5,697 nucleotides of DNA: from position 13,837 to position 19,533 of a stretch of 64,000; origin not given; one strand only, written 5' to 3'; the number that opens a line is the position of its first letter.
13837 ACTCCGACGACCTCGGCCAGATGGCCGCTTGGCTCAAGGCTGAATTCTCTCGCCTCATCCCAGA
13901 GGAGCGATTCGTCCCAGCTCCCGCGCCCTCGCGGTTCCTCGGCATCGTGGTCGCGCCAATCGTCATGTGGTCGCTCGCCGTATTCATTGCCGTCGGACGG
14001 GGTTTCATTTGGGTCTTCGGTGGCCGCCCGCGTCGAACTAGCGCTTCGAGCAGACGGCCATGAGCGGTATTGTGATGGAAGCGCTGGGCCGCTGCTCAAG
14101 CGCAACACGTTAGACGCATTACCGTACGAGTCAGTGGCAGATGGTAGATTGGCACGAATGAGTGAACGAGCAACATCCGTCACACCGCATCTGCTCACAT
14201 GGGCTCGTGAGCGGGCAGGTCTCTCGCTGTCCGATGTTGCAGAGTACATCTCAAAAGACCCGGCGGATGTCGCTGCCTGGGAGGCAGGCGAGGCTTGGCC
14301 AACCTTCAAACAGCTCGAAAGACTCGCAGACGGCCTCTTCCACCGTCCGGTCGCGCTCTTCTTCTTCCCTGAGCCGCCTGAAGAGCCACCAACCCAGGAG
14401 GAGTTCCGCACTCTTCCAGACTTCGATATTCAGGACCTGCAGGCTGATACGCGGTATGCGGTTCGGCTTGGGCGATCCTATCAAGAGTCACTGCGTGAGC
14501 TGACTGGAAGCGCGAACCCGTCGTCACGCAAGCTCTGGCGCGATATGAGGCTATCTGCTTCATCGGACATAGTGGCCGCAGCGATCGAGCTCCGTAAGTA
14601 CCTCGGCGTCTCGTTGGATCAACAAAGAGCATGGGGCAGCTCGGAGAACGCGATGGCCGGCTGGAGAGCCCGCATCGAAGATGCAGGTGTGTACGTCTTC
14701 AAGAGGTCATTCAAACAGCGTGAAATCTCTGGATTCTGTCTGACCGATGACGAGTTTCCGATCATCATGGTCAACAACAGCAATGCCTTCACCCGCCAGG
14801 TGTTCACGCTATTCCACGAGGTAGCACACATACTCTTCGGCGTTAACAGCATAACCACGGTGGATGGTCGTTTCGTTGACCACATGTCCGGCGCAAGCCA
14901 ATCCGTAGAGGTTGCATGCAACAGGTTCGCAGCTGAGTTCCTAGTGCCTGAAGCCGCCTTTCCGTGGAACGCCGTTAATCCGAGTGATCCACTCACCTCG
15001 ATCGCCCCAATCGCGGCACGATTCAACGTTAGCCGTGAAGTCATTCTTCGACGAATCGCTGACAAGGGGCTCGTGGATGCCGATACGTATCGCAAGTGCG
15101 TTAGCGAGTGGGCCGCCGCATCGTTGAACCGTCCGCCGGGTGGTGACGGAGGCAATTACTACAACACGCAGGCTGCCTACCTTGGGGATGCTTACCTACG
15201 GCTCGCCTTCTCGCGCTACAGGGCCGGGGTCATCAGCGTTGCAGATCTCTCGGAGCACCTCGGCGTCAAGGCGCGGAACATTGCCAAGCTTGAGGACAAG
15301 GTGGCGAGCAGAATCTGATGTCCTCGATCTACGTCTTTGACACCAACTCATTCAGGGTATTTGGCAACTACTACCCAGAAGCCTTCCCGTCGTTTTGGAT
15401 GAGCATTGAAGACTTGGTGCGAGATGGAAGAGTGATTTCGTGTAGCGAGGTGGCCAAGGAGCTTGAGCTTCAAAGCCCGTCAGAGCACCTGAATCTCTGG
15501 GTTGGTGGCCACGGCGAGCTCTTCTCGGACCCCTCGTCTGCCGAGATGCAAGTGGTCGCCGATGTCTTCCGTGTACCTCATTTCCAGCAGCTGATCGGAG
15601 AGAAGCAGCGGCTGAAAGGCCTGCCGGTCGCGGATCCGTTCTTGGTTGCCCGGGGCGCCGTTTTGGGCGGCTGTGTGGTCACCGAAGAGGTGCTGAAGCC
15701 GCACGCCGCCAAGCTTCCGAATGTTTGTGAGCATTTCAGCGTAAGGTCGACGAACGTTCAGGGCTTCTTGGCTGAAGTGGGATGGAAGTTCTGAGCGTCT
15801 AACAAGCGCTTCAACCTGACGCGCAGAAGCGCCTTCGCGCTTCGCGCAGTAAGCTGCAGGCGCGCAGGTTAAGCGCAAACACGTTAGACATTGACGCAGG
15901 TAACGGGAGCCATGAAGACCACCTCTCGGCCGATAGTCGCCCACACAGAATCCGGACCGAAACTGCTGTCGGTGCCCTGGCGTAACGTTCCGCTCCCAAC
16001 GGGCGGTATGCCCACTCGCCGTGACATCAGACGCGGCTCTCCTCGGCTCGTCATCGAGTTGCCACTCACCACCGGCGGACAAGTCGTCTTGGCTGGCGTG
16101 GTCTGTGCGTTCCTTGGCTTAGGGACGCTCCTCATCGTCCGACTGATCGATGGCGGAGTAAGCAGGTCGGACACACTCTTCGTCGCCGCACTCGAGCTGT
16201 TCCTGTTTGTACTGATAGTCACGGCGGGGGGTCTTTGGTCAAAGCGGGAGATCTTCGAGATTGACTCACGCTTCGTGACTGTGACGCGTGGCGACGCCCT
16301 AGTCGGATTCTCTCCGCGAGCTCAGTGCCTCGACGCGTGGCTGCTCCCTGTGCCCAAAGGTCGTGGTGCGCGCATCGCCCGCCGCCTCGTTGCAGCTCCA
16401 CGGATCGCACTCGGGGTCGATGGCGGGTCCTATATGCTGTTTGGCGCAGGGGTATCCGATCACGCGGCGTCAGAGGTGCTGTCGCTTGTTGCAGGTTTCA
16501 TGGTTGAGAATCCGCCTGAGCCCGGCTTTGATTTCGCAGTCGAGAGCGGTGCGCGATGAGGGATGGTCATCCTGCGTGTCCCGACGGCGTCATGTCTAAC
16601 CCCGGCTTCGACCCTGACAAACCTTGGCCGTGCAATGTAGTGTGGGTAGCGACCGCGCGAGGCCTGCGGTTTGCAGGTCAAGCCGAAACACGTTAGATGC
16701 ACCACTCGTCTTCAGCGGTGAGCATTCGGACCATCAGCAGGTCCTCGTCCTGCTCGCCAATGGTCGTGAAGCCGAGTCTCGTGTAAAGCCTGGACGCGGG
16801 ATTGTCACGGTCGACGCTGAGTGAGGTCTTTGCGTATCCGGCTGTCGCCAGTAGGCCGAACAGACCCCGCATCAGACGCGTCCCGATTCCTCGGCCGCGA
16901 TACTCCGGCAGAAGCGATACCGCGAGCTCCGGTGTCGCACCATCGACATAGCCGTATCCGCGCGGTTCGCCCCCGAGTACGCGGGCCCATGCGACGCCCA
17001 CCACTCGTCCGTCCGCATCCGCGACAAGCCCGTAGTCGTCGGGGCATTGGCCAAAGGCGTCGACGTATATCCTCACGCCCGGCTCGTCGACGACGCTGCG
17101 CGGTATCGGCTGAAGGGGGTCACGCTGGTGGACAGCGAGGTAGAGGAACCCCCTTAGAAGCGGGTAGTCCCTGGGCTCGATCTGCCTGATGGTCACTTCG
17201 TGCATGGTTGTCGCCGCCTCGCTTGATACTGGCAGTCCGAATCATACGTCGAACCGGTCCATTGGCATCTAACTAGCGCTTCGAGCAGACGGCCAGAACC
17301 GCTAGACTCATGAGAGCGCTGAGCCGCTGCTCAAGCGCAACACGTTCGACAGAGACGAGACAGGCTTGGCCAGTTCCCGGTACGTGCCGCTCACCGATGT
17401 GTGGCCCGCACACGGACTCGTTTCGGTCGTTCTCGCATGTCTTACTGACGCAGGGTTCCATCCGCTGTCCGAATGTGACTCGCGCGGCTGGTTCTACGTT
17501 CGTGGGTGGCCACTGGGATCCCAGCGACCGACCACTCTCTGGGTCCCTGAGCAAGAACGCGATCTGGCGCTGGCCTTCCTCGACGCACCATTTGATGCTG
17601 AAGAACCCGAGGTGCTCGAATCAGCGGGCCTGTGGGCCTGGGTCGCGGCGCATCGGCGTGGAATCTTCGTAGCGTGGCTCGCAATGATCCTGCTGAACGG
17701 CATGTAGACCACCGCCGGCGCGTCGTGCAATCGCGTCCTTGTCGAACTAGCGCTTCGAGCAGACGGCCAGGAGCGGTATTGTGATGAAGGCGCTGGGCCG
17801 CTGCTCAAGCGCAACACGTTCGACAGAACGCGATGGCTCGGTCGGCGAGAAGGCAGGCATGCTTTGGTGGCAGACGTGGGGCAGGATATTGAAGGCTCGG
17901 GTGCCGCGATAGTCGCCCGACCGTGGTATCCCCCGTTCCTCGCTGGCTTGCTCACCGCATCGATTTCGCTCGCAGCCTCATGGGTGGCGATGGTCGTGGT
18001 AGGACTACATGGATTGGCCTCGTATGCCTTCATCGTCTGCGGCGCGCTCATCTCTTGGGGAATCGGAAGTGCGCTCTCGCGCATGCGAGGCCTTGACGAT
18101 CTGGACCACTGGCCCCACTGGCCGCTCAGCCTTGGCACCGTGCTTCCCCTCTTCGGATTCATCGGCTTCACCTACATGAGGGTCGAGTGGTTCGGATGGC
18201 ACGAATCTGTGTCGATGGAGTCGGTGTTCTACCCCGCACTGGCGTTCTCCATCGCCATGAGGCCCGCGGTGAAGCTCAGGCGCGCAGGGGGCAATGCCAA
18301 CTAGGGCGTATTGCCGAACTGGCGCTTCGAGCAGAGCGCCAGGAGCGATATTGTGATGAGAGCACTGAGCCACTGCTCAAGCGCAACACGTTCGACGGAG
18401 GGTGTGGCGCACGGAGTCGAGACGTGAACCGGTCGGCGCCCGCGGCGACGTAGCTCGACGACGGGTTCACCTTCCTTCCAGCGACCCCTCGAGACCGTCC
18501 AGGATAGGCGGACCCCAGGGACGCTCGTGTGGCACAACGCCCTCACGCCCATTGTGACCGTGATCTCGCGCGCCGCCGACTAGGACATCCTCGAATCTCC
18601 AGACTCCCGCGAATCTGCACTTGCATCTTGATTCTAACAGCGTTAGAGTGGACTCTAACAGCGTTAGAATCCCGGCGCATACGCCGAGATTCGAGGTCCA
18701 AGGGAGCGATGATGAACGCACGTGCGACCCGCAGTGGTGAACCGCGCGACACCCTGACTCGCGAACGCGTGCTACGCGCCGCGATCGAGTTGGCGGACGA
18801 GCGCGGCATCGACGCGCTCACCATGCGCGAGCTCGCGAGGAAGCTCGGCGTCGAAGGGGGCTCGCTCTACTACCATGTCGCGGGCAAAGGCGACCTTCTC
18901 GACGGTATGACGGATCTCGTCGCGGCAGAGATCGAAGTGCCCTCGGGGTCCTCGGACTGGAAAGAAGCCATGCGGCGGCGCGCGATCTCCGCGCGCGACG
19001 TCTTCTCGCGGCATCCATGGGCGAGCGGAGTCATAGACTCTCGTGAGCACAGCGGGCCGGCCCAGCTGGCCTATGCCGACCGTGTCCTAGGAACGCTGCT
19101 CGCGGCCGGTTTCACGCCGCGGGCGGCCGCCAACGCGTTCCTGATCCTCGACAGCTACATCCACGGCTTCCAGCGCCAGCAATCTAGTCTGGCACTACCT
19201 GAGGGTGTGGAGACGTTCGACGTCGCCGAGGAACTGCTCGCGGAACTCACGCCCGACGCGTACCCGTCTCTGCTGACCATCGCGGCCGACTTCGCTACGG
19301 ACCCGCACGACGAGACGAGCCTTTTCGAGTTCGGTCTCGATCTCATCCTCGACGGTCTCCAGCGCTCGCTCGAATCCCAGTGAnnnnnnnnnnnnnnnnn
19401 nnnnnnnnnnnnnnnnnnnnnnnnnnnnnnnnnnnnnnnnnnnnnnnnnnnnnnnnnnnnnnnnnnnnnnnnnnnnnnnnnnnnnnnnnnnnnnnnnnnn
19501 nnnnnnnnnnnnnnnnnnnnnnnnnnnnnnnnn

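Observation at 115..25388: Large integron-type cassette array in an apparent Actinomycetota (Coriobacteriia-like) chromosome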

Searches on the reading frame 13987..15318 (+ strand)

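Call 52: search_protein_families(library=pfam, max_evalue=0.01, proteins=[window:13987-15318:+])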
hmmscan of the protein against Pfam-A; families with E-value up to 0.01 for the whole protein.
window:13987-15318:+ (443 aa): 5 families
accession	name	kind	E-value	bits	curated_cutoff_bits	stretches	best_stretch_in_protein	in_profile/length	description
PF06114.19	Peptidase_M78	-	1.2e-20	74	22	1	231-357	2-122/123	IrrE N-terminal-like domain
PF01381.28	HTH_3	-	5.8e-09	36.3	23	1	72-117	3-48/55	Helix-turn-helix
PF13560.12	HTH_31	-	2e-07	31.6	27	1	69-117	5-54/64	Helix-turn-helix domain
PF12844.13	HTH_19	-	0.008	16.5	30.2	0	73-114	7-48/64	Helix-turn-helix domain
PF13413.12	HTH_25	-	0.0088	16.3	24.6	0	70-87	2-19/62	Helix-turn-helix domain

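Call 83: search_protein_families(library=padloc, max_evalue=0.001, proteins=[window:13987-15318:+])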
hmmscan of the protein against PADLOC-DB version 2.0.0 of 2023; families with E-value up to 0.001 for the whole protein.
window:13987-15318:+ (443 aa): 18 families
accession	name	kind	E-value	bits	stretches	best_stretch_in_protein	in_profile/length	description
PDLC03949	RmrA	-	2.1e-25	87.3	1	65-378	2-283/363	-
PDLC03948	RmrA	-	1.3e-19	68.3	1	66-370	9-299/397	-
PDLC03952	RmrA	-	6.4e-18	62.8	2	213-368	161-310/395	-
PDLC03951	RmrA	-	3.3e-16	57.3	1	59-370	2-295/400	-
PDLC03947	RmrA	-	7.6e-16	55.9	1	60-364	6-294/383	-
PDLC04141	capP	-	1.2e-15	55.7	1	237-359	35-152/242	capP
PDLC03956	RmrA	-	3.1e-14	50.8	2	210-386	142-312/399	-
PDLC03944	RmrA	-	3.2e-14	50.8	1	221-371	144-294/384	-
PDLC03946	RmrA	-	5.5e-13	46.4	1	70-372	7-279/357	-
PDLC03954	RmrA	-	9.7e-13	45.8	1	59-330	4-262/380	-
PDLC03955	RmrA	-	2.8e-12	44.6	1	57-380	12-310/371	-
PDLC04776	PDC-M69B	-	1.6e-10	39.2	1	237-372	47-186/272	-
PDLC03945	RmrA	-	2.7e-10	38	1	229-370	165-303/394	-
PDLC03943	RmrA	-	1e-09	35.9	1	71-372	8-284/370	-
PDLC03950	RmrA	-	1.9e-08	31.7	1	228-331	153-250/369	-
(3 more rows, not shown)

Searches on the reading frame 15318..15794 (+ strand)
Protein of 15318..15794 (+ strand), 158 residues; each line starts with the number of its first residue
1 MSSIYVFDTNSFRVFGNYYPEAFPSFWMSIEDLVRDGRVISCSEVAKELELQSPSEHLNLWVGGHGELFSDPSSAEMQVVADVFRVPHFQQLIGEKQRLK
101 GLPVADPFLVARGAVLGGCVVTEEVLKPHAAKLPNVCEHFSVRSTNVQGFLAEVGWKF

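Call 52: search_protein_families(library=pfam, max_evalue=0.01, proteins=[window:15318-15794:+])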
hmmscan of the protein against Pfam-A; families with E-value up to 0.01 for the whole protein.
window:15318-15794:+ (158 aa): 1 family
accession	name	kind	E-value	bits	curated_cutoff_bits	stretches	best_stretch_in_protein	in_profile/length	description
PF14367.12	DUF4411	-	8.7e-27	94.3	23.5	1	5-158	1-159/159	Domain of unknown function (DUF4411)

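Call 83: search_protein_families(library=padloc, max_evalue=0.001, proteins=[window:15318-15794:+])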
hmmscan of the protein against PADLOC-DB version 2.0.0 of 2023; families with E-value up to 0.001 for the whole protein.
window:15318-15794:+ (158 aa): 0 families

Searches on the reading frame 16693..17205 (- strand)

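Call 52: search_protein_families(library=pfam, max_evalue=0.01, proteins=[window:16693-17205:-])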
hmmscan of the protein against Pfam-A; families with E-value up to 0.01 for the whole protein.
window:16693-17205:- (170 aa): 5 families
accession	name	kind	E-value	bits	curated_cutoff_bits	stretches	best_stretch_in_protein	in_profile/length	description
PF00583.31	Acetyltransf_1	-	4.6e-14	53.1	20.7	1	47-146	20-116/116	Acetyltransferase (GNAT) family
PF13508.13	Acetyltransf_7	-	2.9e-12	47.2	27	1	58-147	4-83/84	Acetyltransferase (GNAT) domain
PF08445.16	FR47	-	2.1e-09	37.7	22.1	1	95-149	26-80/86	FR47-like protein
PF13673.13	Acetyltransf_10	-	1.3e-08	35.3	23.6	1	99-154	60-115/128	Acetyltransferase (GNAT) domain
PF13302.13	Acetyltransf_3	-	3.9e-06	28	25.4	1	38-147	31-138/138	Acetyltransferase (GNAT) domain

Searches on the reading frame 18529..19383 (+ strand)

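Call 52: search_protein_families(library=pfam, max_evalue=0.01, proteins=[window:18529-19383:+])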
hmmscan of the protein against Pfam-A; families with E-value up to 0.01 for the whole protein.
window:18529-19383:+ (284 aa): 2 families
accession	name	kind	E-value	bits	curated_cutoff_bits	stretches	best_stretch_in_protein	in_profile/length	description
PF02909.22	TetR_C_1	-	2e-19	70.3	21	1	140-279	5-144/146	Tetracyclin repressor-like, C-terminal domain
PF00440.29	TetR_N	-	1.1e-11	44.7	24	1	82-125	2-45/47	Bacterial regulatory proteins, tetR family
